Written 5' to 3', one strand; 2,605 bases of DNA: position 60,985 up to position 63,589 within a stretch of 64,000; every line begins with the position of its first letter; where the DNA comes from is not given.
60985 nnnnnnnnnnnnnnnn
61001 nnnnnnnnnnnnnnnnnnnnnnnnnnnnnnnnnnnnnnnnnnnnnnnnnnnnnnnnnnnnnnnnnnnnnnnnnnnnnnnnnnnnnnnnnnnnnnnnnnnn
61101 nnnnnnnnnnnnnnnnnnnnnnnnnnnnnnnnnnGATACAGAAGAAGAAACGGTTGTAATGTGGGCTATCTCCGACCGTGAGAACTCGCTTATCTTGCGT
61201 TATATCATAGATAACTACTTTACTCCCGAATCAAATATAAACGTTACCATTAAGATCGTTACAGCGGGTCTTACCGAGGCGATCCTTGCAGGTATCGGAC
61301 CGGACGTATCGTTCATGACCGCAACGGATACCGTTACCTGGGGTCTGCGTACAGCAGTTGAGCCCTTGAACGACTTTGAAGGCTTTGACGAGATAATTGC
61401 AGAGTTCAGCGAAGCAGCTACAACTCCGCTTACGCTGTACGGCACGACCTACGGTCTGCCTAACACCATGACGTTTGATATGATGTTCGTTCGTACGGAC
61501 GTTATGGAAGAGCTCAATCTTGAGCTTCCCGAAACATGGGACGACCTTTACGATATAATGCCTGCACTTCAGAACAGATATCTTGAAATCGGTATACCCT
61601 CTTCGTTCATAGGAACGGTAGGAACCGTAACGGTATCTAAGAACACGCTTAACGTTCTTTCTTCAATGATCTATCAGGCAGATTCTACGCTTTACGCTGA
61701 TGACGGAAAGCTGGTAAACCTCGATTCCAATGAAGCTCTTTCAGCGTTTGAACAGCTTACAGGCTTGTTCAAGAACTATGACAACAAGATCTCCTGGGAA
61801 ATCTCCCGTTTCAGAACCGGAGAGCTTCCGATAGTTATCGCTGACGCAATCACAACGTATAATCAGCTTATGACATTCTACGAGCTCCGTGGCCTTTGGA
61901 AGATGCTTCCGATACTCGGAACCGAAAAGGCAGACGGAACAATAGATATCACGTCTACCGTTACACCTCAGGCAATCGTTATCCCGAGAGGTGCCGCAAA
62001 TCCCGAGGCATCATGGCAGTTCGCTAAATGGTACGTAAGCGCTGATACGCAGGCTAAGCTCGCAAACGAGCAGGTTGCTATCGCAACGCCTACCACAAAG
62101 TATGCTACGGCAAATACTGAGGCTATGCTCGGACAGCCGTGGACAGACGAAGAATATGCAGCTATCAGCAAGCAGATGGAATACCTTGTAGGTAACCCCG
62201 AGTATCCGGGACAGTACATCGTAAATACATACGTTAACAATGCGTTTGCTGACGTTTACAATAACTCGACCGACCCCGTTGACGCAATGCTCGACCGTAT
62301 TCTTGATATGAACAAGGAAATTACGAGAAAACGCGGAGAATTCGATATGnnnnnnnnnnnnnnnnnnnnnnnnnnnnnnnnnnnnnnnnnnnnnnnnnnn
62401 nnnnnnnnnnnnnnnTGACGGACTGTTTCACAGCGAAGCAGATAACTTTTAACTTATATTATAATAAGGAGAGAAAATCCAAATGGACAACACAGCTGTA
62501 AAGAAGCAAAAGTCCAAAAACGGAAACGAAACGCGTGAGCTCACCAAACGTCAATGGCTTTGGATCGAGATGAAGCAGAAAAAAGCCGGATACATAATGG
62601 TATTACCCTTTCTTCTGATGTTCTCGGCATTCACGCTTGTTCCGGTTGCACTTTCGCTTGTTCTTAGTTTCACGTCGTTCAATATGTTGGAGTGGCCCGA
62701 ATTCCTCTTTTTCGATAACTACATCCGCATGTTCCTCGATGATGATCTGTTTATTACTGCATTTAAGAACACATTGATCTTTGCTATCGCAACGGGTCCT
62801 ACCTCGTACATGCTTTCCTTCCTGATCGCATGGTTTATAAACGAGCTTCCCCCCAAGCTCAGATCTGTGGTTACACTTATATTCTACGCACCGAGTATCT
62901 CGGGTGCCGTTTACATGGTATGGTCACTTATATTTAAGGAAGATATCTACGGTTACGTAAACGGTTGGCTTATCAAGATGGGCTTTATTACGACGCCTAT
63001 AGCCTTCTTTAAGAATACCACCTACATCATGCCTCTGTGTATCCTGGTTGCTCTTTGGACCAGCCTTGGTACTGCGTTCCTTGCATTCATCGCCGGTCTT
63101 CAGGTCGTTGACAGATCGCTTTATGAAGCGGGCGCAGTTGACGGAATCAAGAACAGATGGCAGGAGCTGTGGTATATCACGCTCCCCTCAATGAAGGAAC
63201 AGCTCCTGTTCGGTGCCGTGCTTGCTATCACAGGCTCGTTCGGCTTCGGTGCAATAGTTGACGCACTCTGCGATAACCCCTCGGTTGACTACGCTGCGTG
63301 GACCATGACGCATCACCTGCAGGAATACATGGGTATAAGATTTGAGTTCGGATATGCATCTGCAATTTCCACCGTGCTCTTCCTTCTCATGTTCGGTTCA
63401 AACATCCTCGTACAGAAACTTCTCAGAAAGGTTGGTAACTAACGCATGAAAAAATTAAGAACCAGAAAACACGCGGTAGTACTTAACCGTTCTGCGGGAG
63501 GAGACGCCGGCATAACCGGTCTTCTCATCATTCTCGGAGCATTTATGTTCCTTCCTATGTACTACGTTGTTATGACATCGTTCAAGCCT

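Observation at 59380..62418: Roughly 1010-aa secreted solute-binding protein carrying two internal beta-sandwich (CBM-like) repeats and no lipid anchor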

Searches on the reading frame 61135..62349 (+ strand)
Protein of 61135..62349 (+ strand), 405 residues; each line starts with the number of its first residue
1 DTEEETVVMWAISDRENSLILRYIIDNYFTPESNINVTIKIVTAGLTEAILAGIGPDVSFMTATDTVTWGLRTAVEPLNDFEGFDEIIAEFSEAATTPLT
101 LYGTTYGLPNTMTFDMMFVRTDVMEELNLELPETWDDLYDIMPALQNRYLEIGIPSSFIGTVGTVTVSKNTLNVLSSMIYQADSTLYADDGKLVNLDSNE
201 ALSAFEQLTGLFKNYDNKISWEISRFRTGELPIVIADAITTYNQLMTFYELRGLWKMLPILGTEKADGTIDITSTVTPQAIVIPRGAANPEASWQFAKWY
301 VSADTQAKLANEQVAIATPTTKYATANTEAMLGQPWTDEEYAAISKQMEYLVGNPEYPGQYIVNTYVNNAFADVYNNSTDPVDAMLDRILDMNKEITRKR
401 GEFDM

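Call 68: search_solved_structures(query=A6, max_evalue=0.001)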
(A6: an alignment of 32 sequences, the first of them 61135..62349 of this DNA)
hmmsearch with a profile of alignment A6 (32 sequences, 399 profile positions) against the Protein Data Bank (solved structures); distinct sequences matched with E-value up to 0.001: 41.
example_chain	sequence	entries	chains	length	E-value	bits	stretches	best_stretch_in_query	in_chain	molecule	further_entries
5ysb_A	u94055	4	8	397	3.9e-21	78.5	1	4-310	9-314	Lin1841 protein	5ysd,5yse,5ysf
5ci5_A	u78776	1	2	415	3.5e-15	58.8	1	23-210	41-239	Extracellular solute-binding protein family 1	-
9xf5_A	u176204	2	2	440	2.1e-13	53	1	5-163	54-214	ABC transporter substrate-binding protein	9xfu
3uor_A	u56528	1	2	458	5.7e-13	51.6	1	6-304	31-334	ABC transporter sugar binding protein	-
1elj_A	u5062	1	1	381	4.8e-11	45.2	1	4-301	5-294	MALTODEXTRIN-BINDING PROTEIN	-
4r9f_A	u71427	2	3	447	5.8e-11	45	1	45-153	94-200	MBP1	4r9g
7x0i_A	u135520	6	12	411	2.3e-10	43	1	28-307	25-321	CbpB | CpbB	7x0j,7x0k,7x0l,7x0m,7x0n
5f7v_A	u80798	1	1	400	1.1e-09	40.8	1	24-390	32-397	Lmo0181 protein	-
1eu8_A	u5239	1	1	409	1.2e-09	40.6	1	57-366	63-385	TREHALOSE/MALTOSE BINDING PROTEIN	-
3jzj_A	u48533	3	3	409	9.3e-09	37.7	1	56-317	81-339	Acarbose/maltose binding protein GacH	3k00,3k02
3k01_A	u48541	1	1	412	9.5e-09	37.7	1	56-317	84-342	Acarbose/maltose binding protein GacH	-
2hq0_A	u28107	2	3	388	1.6e-08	36.9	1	27-151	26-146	Sugar ABC transporter, sugar-binding protein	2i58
2heu_A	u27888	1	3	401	1.7e-08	36.9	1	27-151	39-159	Sugar ABC transporter, sugar-binding protein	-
2hfb_A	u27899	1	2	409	1.7e-08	36.8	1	27-151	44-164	Sugar ABC transporter, sugar-binding protein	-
6pql_A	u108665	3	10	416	1.8e-08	36.8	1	27-151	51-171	ABC transporter sugar-binding protein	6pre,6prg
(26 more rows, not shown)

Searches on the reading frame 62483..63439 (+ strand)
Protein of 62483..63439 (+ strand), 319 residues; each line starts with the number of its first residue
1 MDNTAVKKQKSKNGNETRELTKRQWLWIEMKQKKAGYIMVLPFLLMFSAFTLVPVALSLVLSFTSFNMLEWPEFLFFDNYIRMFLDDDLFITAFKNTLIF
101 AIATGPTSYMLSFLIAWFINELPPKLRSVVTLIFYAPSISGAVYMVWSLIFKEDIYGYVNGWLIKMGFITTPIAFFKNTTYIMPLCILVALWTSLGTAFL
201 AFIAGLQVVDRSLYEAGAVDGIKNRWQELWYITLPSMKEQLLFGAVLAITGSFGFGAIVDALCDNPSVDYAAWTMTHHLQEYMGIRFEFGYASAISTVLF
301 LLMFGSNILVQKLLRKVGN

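Call 3: search_protein_families(library=pfam, proteins=[window:62483-63439:+], max_evalue=1)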
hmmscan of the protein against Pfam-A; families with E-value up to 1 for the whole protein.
window:62483-63439:+ (319 aa): 2 families
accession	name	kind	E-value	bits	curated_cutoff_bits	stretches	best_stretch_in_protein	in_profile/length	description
PF00528.27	BPD_transp_1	-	5.9e-11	42.9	26.4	1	126-317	20-182/184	Binding-protein-dependent transport system inner membrane component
PF13656.11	RNA_pol_L_2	-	0.016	15.4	27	1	257-288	16-47/75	RNA polymerase Rpb3/Rpb11 dimerisation domain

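Call 4: search_protein_families(library=ncbifam, proteins=[window:62483-63439:+], max_evalue=1)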
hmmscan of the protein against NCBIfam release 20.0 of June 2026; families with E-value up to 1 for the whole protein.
window:62483-63439:+ (319 aa): 10 families
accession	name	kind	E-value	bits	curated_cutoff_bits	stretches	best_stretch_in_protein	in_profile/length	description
NF007852.0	PRK10561.1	equivalog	3.9e-13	49.9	335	1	33-307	11-281/295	sn-glycerol-3-phosphate ABC transporter permease UgpA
NF040931.1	ABC_arch_GlcT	equivalog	1.2e-11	44.8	360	1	39-302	1-259/278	glucose ABC transporter permease GlcT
NF007044.0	PRK09497.1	equivalog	1.6e-11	44.2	348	1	39-303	11-264/285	spermidine/putrescine ABC transporter permease PotB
NF007963.0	PRK10683.1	equivalog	1.1e-08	34.9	489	1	37-308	42-303/317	putrescine ABC transporter permease PotH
TIGR02140.1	permease_CysW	equivalog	2.4e-05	24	329.1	1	77-292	33-236/261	sulfate ABC transporter permease subunit CysW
NF008232.0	PRK10999.1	equivalog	0.00026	19.9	392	1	77-241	267-432/520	maltose ABC transporter permease MalF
TIGR01581.1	Mo_ABC_porter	hypoth_equivalog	0.00065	19.3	210.3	1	91-259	20-179/225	ABC transporter permease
TIGR02141.1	modB_ABC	equivalog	0.0011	18.6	182.6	1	98-311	4-203/208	molybdate ABC transporter permease subunit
TIGR00969.1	3a0106s02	subfamily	0.0011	18.5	240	1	49-263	21-223/272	sulfate ABC transporter permease subunit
NF006939.0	PRK09421.1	equivalog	0.081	12.3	262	1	107-260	25-170/230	molybdate ABC transporter permease subunit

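Call 100: find_encoding_contigs(protein=window:62483-63439:+, flank=10000, max_places=2)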
Protein window:62483-63439:+ (319 aa): no gene with exactly this product is on record in the collection.
